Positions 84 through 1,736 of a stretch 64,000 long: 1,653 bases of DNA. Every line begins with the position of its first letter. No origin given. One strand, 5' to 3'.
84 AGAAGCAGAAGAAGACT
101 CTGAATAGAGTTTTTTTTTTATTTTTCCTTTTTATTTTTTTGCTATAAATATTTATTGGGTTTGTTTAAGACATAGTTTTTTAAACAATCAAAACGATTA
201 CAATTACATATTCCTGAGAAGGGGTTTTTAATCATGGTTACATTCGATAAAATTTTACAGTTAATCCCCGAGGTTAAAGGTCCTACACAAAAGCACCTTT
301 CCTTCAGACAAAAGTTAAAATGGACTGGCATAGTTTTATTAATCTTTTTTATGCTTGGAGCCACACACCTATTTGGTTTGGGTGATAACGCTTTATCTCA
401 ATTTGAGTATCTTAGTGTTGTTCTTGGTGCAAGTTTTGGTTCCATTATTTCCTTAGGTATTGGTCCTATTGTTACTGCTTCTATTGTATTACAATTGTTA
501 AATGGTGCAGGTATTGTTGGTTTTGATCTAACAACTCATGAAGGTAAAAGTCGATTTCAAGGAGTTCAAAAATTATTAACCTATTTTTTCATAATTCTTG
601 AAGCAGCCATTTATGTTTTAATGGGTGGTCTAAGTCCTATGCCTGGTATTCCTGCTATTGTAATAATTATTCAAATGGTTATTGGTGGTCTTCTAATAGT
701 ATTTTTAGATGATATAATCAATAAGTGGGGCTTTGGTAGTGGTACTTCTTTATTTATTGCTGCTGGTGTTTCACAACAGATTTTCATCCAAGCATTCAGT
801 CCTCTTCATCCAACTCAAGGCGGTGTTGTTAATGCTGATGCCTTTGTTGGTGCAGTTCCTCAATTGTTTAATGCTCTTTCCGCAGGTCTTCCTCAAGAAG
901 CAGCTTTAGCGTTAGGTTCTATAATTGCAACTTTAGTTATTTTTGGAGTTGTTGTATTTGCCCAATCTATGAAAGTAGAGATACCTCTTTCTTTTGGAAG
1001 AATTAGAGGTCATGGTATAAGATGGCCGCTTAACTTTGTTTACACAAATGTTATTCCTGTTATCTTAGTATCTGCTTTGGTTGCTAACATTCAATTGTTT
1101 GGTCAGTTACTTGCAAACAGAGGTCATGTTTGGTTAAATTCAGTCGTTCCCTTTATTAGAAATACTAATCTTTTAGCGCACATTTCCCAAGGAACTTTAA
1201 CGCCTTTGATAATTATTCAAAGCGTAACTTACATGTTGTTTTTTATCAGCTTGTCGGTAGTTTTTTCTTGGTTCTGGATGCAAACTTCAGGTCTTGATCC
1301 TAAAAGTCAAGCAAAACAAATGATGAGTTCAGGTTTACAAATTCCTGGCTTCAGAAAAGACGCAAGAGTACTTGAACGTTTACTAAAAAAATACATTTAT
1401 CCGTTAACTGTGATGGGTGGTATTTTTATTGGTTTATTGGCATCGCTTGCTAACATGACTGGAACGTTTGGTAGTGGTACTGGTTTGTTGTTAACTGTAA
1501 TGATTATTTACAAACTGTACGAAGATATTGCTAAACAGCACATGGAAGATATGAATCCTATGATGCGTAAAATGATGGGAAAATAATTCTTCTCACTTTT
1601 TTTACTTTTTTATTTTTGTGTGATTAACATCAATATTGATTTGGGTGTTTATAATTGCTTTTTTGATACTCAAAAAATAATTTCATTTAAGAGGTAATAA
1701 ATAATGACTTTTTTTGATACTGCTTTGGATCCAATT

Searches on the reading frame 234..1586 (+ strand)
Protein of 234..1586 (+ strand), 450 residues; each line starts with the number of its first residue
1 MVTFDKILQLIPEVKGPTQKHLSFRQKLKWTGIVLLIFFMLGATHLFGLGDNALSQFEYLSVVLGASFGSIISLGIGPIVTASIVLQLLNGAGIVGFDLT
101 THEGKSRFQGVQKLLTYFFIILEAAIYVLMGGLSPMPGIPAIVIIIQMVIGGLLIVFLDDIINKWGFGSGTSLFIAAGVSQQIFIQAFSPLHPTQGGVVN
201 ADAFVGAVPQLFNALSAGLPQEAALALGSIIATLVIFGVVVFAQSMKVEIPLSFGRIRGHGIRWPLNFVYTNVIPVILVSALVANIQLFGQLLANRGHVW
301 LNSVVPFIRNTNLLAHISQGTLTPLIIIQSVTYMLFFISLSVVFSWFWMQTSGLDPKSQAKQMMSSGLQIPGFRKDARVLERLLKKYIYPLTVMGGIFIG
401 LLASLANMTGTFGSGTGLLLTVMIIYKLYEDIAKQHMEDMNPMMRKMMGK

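Call 37: search_protein_families(library=pfam, proteins=[window:234-1586:+], max_evalue=0.00001)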
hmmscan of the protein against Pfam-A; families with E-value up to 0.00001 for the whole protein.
window:234-1586:+ (450 aa): 1 family
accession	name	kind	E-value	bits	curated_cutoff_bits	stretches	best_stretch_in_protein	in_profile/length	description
PF00344.25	SecY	-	4.3e-66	223.8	32.2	1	70-429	1-306/306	SecY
